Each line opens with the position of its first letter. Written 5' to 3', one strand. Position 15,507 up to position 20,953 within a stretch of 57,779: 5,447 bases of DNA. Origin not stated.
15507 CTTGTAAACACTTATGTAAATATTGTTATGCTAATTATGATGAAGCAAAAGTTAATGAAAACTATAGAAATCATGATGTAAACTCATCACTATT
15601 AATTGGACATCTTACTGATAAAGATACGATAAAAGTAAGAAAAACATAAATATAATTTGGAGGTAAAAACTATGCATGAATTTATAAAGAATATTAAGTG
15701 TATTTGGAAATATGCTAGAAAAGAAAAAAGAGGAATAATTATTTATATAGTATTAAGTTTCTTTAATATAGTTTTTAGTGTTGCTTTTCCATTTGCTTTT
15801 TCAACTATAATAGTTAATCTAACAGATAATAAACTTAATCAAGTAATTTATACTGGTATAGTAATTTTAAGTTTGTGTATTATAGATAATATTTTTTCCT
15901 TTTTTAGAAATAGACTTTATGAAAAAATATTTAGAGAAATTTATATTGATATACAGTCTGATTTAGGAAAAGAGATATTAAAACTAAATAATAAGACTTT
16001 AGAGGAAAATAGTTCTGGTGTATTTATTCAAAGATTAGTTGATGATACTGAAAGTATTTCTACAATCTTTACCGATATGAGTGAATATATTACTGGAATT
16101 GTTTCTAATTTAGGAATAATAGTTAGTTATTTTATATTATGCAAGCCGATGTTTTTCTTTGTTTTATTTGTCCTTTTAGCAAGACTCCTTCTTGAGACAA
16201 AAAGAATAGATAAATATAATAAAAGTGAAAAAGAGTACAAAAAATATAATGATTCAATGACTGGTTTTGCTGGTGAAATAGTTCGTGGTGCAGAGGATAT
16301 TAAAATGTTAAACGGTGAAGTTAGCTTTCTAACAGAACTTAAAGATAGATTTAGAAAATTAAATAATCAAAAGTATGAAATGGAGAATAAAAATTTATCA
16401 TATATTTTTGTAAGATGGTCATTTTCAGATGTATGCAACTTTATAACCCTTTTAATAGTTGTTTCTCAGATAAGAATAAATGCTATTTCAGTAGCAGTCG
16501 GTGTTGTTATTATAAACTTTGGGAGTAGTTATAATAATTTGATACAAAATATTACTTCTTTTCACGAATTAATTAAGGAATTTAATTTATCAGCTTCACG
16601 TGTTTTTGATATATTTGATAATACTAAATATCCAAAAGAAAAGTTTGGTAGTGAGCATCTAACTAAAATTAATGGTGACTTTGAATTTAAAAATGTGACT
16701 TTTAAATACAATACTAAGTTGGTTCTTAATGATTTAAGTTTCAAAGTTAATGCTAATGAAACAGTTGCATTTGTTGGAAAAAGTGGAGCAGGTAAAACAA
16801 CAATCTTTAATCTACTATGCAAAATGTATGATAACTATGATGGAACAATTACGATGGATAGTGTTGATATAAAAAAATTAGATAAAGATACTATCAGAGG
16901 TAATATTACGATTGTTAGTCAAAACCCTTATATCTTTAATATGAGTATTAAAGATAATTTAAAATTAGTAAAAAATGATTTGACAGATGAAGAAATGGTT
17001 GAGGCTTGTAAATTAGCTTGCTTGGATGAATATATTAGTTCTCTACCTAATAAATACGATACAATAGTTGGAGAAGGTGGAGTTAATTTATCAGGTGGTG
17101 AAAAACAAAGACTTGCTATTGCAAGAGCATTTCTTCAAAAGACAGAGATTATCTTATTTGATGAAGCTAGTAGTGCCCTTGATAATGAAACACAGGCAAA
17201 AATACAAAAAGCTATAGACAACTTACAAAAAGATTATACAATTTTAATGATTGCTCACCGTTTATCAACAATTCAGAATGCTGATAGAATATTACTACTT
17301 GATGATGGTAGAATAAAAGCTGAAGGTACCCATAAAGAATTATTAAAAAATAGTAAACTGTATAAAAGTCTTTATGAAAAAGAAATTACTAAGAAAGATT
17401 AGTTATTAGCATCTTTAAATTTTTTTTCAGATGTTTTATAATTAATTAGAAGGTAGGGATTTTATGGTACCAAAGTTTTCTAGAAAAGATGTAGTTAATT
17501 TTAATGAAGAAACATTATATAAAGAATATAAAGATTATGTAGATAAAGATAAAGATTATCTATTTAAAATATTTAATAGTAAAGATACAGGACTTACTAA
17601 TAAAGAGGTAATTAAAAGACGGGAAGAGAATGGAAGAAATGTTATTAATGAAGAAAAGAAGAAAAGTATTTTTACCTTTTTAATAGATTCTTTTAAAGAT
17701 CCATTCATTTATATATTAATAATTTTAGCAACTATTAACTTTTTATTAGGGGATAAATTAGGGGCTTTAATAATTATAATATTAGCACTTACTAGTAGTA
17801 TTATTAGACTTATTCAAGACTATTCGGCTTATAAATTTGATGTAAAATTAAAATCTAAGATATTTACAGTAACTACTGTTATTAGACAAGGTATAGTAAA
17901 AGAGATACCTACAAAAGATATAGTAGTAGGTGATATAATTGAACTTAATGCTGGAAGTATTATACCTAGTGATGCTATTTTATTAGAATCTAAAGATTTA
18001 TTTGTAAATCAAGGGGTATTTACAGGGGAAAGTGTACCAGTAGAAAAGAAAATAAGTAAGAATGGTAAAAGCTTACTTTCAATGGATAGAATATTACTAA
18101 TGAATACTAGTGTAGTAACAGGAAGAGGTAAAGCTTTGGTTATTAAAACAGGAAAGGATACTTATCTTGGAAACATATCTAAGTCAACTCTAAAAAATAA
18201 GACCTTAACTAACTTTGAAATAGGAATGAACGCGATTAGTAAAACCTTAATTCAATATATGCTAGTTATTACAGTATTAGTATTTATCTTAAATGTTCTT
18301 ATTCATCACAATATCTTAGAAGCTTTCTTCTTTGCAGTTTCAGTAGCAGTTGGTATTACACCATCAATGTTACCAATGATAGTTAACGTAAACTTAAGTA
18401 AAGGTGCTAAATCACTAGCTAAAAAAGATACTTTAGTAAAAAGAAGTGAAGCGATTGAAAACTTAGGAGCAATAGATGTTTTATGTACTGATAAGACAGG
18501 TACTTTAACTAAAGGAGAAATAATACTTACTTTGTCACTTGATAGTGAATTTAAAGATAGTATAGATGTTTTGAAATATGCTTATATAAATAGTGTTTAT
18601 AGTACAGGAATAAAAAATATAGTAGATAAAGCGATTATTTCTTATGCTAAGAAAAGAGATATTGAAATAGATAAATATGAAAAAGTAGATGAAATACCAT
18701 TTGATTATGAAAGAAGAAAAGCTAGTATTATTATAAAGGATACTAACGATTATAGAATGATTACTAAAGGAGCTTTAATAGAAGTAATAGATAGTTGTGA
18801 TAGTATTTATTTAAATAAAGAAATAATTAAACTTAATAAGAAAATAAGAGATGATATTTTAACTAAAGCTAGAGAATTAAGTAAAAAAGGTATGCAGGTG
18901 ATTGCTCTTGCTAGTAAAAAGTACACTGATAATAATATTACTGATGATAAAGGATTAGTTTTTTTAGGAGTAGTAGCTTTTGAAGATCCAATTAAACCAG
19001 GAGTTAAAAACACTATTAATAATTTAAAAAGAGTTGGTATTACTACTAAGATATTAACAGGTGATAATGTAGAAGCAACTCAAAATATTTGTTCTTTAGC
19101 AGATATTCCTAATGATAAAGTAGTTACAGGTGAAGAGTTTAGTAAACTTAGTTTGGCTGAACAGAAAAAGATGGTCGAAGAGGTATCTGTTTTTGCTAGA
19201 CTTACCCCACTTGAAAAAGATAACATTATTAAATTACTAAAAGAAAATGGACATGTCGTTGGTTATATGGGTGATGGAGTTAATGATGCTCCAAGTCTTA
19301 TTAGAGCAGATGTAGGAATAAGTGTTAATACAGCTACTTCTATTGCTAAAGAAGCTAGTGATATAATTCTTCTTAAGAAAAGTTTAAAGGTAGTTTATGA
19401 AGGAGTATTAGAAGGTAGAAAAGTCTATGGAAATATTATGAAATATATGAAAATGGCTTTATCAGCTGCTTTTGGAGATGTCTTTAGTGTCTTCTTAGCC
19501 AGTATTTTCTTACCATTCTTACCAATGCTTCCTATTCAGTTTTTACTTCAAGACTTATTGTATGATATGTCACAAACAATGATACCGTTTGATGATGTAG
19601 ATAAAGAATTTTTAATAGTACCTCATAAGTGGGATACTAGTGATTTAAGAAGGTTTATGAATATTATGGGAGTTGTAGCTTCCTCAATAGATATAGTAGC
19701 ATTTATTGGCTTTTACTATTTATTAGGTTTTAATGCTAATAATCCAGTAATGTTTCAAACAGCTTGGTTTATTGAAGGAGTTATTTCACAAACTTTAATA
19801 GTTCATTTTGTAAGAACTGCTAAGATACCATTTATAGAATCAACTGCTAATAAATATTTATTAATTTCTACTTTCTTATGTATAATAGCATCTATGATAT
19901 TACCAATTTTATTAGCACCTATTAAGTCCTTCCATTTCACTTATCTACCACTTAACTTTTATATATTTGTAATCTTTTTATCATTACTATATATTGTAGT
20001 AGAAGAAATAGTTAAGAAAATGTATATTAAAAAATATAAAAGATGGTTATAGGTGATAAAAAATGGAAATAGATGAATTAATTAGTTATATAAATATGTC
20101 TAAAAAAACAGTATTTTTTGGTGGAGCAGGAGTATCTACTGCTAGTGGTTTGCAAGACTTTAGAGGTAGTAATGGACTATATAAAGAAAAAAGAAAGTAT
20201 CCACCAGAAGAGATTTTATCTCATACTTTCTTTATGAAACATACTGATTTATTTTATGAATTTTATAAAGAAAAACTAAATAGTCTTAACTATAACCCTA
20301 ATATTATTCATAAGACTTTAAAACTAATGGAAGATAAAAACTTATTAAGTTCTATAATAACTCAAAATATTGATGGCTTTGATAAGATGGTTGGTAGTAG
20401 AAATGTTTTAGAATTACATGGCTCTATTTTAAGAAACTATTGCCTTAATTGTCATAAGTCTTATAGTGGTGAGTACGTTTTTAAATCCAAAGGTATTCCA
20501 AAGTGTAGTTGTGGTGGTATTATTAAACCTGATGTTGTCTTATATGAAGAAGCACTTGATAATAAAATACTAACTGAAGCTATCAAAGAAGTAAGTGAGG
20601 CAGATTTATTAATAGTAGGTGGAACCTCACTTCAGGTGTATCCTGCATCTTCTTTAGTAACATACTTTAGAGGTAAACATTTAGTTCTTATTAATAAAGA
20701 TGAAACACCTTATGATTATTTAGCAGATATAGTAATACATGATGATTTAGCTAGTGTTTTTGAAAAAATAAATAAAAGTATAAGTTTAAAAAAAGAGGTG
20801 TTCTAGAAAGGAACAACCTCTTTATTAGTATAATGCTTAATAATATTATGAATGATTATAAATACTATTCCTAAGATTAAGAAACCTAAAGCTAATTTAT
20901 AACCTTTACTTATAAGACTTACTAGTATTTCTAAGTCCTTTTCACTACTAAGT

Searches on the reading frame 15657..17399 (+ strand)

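Call 25: search_protein_families(library=pfam, proteins=[window:15657-17399:+], max_evalue=0.00001)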
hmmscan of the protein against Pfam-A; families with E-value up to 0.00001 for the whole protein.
window:15657-17399:+ (581 aa): 3 families
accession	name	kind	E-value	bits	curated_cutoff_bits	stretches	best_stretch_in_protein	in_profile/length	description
PF00005.33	ABC_tran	-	2.3e-30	106.4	25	1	357-505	1-136/137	ABC transporter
PF00664.28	ABC_membrane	-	3.4e-23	83.2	28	1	27-286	1-264/274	ABC transporter transmembrane region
PF02463.25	SMC_N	-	5.5e-09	36.2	40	1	217-546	112-209/220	RecF/RecN/SMC N terminal domain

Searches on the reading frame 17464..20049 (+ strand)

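Call 25: search_protein_families(library=pfam, proteins=[window:17464-20049:+], max_evalue=0.00001)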
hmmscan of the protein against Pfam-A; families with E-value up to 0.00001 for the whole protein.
window:17464-20049:+ (862 aa): 5 families
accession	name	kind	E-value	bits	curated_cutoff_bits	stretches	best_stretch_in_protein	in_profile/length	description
PF00122.25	E1-E2_ATPase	-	4.4e-40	137.6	28.1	1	135-321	5-181/181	E1-E2 ATPase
PF00689.26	Cation_ATPase_C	-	1.7e-18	67.4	27.3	1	685-852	1-174/175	Cation transporting ATPase, C-terminus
PF00690.31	Cation_ATPase_N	-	7.3e-17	61.2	20.4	1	29-91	5-68/69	Cation transporter/ATPase, N-terminus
PF00702.32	Hydrolase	-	2.1e-14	54.8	26.4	1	337-616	1-191/191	haloacid dehalogenase-like hydrolase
PF13246.12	Cation_ATPase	-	8.6e-09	35.8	21.7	1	385-448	22-91/91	Cation transport ATPase (P-type)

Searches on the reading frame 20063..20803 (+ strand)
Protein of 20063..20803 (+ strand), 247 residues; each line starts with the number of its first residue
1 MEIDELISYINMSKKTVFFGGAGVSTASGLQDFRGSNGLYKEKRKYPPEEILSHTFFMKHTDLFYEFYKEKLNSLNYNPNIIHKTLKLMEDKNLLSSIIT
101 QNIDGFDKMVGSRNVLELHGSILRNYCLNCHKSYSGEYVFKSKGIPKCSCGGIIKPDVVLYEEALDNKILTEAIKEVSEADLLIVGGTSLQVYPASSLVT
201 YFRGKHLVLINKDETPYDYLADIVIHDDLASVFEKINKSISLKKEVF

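Call 25: search_protein_families(library=pfam, proteins=[window:20063-20803:+], max_evalue=0.00001)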
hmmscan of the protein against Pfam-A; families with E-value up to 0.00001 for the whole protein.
window:20063-20803:+ (247 aa): 1 family
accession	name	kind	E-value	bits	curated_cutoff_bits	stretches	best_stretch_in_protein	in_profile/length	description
PF02146.23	SIR2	-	1.7e-47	162.1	24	1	21-194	1-180/180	Sir2 family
